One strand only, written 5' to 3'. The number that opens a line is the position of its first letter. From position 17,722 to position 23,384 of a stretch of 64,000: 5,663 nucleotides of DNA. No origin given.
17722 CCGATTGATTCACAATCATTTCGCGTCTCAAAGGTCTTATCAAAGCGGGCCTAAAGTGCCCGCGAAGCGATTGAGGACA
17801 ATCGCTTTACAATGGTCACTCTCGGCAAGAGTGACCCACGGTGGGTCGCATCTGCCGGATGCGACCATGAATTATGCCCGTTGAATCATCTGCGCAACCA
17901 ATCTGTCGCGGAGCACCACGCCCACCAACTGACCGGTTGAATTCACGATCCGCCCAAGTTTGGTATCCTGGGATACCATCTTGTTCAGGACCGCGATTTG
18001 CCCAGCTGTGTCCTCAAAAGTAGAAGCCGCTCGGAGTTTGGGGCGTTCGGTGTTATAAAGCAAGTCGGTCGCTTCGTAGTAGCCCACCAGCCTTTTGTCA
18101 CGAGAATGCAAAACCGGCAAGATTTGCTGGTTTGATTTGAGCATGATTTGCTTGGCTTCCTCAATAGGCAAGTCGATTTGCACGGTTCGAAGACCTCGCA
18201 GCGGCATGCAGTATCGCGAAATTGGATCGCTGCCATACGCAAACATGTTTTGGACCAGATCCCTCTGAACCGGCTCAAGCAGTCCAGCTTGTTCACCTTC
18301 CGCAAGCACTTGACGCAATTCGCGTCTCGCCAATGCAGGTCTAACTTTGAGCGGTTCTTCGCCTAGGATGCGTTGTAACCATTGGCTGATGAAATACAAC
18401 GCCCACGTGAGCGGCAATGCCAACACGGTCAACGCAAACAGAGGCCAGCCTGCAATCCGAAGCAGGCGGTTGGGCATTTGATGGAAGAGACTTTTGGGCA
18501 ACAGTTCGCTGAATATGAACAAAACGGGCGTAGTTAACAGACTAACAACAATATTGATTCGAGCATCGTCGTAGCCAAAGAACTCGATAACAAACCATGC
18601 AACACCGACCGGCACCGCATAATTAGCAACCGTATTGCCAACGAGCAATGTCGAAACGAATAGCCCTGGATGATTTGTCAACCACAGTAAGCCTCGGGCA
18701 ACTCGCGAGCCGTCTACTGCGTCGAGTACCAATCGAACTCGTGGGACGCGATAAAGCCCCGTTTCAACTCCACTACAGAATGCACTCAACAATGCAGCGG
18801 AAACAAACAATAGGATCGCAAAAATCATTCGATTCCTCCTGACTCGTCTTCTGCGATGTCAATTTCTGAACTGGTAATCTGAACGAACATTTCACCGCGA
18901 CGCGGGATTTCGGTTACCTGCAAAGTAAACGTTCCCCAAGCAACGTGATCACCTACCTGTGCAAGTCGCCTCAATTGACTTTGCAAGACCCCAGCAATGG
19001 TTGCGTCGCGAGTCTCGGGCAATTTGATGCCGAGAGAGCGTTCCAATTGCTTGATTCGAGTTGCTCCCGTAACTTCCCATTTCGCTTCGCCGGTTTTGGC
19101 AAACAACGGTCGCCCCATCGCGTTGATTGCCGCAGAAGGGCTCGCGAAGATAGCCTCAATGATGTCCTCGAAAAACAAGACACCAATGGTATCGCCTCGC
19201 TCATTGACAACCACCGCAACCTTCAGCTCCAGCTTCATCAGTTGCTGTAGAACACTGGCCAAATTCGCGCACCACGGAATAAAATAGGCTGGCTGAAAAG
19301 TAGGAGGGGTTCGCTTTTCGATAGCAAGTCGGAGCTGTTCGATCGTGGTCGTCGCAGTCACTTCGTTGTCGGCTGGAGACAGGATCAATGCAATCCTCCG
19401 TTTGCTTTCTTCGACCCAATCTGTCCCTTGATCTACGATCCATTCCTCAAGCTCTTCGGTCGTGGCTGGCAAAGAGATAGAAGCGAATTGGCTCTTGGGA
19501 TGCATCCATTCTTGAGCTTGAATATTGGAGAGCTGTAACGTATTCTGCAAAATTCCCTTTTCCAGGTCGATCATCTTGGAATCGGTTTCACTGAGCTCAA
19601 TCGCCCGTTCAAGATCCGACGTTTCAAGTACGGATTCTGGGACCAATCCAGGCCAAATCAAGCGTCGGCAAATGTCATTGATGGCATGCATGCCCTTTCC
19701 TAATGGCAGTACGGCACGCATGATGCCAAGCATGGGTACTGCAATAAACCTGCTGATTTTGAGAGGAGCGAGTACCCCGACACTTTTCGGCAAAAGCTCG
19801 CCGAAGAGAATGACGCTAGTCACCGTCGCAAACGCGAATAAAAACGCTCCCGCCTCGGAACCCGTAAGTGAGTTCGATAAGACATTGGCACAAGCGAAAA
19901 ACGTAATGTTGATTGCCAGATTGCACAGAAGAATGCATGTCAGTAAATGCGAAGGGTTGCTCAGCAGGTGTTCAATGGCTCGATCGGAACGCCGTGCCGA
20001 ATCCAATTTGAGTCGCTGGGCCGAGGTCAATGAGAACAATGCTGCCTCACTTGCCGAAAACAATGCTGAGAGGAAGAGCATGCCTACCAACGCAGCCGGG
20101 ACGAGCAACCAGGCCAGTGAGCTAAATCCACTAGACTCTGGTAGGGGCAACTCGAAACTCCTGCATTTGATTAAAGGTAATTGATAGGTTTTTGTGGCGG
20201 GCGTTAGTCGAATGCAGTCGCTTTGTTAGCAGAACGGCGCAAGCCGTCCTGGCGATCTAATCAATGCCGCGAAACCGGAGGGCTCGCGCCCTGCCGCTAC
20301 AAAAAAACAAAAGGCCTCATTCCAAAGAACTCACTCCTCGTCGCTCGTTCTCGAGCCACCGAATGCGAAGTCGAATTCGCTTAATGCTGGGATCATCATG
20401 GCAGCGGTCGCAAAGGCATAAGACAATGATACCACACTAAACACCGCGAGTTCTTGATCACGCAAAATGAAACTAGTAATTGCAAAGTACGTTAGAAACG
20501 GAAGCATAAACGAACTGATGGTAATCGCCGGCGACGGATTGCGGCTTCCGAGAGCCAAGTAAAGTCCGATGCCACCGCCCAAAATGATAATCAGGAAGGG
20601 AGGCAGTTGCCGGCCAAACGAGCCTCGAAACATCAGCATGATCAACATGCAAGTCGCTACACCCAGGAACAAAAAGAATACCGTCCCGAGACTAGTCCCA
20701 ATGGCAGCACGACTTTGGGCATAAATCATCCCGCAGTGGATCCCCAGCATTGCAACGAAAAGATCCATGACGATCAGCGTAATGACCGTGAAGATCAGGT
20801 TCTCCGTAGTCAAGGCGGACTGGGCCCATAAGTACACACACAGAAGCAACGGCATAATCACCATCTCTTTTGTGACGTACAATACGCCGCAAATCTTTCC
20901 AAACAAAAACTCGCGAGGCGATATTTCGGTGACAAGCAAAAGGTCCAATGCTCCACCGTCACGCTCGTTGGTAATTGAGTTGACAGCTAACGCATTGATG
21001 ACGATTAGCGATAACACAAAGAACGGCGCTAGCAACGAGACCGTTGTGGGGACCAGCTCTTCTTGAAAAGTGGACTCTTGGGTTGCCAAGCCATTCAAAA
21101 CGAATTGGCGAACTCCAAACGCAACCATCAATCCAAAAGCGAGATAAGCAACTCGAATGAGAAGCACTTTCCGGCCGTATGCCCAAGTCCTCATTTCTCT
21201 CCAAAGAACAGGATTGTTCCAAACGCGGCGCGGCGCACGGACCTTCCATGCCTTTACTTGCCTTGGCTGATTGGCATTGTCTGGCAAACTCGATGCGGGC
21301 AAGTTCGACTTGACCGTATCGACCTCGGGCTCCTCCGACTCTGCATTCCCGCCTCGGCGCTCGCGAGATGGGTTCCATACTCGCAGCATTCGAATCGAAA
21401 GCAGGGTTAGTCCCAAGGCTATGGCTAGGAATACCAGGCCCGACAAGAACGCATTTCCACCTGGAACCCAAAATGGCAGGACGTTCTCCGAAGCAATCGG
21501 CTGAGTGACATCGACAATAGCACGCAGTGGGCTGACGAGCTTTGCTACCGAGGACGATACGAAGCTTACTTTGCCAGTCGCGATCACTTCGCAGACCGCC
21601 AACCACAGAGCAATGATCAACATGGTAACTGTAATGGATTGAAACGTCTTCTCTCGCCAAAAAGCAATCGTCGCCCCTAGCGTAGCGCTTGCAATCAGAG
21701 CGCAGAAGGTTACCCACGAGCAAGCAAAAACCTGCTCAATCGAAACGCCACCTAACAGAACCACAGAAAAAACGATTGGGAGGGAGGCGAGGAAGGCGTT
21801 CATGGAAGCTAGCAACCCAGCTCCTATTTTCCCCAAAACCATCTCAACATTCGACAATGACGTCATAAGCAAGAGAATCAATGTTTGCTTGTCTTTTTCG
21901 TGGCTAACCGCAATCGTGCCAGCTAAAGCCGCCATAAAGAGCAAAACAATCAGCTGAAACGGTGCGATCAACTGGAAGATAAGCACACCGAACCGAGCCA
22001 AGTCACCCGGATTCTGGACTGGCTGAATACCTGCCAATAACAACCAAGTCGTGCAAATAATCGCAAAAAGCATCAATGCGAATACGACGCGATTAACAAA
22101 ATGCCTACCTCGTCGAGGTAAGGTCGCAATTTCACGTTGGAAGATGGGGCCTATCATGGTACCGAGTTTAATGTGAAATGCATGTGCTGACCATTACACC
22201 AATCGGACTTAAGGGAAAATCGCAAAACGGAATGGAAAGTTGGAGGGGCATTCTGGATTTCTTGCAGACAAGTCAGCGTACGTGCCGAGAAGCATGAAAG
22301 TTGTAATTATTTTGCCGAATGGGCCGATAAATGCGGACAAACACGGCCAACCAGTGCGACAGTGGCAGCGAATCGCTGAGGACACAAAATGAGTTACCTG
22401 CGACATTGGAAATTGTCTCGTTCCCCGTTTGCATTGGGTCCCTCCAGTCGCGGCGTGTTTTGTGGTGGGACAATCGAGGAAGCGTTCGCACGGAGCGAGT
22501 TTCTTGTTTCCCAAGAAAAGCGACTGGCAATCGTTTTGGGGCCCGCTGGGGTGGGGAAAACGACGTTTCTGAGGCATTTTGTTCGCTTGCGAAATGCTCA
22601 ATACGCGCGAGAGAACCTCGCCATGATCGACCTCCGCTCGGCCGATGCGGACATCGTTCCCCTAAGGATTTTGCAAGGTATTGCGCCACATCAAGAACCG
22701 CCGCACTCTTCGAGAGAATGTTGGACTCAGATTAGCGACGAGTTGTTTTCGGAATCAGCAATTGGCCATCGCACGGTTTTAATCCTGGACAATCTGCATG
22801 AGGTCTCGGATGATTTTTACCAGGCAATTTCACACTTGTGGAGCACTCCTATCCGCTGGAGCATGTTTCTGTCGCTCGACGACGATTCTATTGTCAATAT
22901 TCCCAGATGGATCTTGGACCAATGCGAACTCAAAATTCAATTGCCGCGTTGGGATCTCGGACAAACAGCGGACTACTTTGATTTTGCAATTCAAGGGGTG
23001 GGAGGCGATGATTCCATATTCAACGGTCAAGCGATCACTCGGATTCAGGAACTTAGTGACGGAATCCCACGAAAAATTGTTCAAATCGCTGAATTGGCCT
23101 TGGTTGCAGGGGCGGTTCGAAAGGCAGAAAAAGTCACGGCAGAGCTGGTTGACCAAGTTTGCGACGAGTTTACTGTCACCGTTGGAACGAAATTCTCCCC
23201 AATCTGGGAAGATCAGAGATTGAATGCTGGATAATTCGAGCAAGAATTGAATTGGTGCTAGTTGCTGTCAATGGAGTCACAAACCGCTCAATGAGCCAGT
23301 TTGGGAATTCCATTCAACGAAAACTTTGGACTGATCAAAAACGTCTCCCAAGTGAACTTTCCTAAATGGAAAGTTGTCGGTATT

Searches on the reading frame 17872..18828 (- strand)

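Call 41: search_protein_families(library=pfam, proteins=[window:17872-18828:-], max_evalue=0.001)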
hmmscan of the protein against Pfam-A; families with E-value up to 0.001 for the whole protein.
window:17872-18828:- (318 aa): 2 families
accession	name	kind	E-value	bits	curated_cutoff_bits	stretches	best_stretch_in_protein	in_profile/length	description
PF01595.25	CNNM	-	4.1e-34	118.2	28.4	1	7-186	2-179/181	Cyclin M transmembrane N-terminal domain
PF00571.33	CBS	-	2.2e-07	31.6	24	1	213-257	9-52/57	CBS domain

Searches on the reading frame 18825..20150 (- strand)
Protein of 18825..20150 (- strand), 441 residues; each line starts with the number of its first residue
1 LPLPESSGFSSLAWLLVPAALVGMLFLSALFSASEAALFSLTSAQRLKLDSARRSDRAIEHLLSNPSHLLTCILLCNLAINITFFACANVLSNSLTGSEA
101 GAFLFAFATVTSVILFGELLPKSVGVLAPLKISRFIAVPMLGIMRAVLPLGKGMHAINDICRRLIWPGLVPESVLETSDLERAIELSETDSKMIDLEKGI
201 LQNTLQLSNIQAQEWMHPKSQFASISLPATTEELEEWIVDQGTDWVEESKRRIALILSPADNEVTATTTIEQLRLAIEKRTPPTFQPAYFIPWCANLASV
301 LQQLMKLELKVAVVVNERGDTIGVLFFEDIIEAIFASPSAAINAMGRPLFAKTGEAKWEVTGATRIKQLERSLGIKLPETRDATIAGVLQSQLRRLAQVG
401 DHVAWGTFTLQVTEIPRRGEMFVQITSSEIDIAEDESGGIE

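Call 41: search_protein_families(library=pfam, proteins=[window:18825-20150:-], max_evalue=0.001)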
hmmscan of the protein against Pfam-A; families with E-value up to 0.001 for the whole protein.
window:18825-20150:- (441 aa): 2 families
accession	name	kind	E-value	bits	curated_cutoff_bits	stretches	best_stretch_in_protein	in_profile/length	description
PF01595.25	CNNM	-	2.4e-27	96.2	28.4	1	21-189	3-173/181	Cyclin M transmembrane N-terminal domain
PF03471.22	CorC_HlyC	-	8.4e-12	45.4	27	1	353-417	3-69/81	Transporter associated domain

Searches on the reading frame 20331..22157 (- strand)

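Call 41: search_protein_families(library=pfam, proteins=[window:20331-22157:-], max_evalue=0.001)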
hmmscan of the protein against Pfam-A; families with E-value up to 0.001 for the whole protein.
window:20331-22157:- (608 aa): 2 families
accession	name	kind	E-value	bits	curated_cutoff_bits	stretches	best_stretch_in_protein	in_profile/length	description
PF12679.13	ABC2_membrane_2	-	8.7e-09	35.5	27.2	1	317-514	3-215/283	ABC-2 family transporter protein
PF12698.13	ABC2_membrane_3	-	0.00099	18.7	31.6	1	368-505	157-289/347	ABC-2 family transporter protein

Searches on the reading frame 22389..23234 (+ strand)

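Call 41: search_protein_families(library=pfam, proteins=[window:22389-23234:+], max_evalue=0.001)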
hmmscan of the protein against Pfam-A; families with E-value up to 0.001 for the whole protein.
window:22389-23234:+ (281 aa): 5 families
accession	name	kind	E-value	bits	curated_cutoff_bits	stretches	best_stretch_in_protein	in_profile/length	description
PF13401.12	AAA_22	-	2e-10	41.5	27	1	43-152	4-109/130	AAA domain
PF13191.12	AAA_16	-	1.7e-07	32.4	32.6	1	42-152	22-157/167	AAA ATPase domain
PF05729.18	NACHT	-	2.6e-05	24.6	26.7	1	46-155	2-104/167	NACHT domain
PF13173.12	AAA_14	-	8.8e-05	23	27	1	44-151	2-85/129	AAA domain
PF25199.1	nSTAND_NTPase5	-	0.00017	21.9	34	0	37-65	34-62/145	Novel STAND NTPase 5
